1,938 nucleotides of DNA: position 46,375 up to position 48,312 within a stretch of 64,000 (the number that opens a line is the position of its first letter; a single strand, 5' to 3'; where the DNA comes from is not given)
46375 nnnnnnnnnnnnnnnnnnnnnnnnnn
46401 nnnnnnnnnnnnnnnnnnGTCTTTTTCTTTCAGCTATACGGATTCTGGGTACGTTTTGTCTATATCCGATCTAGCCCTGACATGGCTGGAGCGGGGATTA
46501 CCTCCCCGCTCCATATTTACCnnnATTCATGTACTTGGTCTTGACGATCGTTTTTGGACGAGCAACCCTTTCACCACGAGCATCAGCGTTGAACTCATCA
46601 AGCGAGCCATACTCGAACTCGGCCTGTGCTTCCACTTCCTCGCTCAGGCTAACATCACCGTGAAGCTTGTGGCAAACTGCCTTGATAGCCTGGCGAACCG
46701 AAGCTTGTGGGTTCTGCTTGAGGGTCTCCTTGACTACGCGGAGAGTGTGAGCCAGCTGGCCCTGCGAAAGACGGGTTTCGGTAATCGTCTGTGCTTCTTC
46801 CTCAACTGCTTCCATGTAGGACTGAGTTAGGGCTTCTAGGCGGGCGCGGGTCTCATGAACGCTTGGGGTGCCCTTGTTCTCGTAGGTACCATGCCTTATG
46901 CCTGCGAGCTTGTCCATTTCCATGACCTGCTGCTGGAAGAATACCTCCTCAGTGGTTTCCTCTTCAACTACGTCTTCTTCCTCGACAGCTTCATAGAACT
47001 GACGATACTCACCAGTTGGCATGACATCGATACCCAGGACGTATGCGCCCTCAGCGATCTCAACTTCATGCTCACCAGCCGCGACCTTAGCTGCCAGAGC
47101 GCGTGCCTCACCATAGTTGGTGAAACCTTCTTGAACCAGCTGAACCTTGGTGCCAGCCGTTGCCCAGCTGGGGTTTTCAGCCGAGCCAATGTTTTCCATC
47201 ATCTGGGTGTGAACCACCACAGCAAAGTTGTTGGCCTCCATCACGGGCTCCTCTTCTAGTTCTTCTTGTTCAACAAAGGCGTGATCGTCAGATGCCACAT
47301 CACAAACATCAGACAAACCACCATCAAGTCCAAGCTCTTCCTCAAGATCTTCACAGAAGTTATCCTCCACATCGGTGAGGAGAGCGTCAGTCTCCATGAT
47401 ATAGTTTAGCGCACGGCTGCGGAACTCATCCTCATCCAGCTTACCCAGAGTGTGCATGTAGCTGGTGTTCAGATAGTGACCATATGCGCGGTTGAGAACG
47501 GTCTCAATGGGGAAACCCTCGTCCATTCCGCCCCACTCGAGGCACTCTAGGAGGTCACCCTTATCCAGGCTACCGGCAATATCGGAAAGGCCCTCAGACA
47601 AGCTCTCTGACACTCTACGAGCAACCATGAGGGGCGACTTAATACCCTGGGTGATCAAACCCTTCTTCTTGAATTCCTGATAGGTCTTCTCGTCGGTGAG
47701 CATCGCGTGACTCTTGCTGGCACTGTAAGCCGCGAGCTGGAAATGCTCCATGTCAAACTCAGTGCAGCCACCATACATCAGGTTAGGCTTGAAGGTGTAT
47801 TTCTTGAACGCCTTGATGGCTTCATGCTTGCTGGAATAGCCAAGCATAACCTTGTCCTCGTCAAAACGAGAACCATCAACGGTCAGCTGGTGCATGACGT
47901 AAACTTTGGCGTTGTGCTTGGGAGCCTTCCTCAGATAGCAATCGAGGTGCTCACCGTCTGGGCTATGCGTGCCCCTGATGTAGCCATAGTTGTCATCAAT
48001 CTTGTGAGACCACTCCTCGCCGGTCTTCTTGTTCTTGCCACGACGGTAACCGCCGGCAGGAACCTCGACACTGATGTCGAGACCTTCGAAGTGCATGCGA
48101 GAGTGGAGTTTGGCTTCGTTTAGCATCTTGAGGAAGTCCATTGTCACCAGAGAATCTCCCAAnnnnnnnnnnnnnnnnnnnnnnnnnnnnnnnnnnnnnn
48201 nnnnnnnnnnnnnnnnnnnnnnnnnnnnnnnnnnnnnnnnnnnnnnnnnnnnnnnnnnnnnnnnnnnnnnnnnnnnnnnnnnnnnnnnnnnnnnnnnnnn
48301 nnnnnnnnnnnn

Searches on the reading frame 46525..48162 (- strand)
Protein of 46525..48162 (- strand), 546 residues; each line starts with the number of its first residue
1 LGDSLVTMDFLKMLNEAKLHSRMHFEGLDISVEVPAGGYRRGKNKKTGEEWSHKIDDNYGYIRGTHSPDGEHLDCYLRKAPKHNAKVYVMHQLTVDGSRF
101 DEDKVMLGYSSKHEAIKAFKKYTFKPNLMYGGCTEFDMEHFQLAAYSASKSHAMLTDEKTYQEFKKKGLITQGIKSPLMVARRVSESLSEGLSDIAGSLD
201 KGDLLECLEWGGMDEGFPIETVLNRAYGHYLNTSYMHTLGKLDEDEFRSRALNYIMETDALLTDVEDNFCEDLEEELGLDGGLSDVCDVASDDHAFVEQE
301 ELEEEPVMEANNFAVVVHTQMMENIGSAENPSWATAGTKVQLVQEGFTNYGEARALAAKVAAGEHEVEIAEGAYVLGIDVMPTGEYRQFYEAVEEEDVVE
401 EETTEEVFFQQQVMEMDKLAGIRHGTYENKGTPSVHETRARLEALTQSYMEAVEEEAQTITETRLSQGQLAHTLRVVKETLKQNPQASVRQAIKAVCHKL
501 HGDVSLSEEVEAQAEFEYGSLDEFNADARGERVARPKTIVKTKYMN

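Call 10: search_protein_families(library=pfam, proteins=[window:46525-48162:-])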
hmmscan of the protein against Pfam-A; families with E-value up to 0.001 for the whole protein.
window:46525-48162:- (546 aa): 1 family
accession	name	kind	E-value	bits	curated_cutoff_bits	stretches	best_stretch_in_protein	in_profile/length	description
PF18823.6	InPase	-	7.7e-32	110.4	26.8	1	20-142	11-131/135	Inorganic Pyrophosphatase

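Call 11: search_protein_families(library=phrogs, proteins=[window:46525-48162:-])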
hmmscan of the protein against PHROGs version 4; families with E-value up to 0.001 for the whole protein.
window:46525-48162:- (546 aa): 10 families
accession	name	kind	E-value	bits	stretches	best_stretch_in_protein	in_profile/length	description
phrog_30335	-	unknown function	1.6e-21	76.2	1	18-120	770-868/2900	-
phrog_37402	-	unknown function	1.4e-18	66.4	1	24-160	1115-1255/2639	-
phrog_938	-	lysis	2.4e-17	62.4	1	21-120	1510-1611/2185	endolysin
phrog_10089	-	moron, auxiliary metabolic gene and host takeover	5.7e-17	60.8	1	22-122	899-999/4647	DarB-like antirestriction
phrog_4660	-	head and packaging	7.1e-17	62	1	21-142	635-750/765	minor head protein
phrog_4272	-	unknown function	3.6e-15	56.4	1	18-145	132-255/764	-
phrog_5143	-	unknown function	3e-13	48.8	1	22-117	726-821/2204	-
phrog_20705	-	head and packaging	8.6e-13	48.4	1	21-142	31-151/690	virion structural protein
phrog_33607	-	unknown function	1.1e-09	39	1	29-143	117-226/287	-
phrog_29900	-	unknown function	1.8e-08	33.6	1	22-122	779-879/1028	-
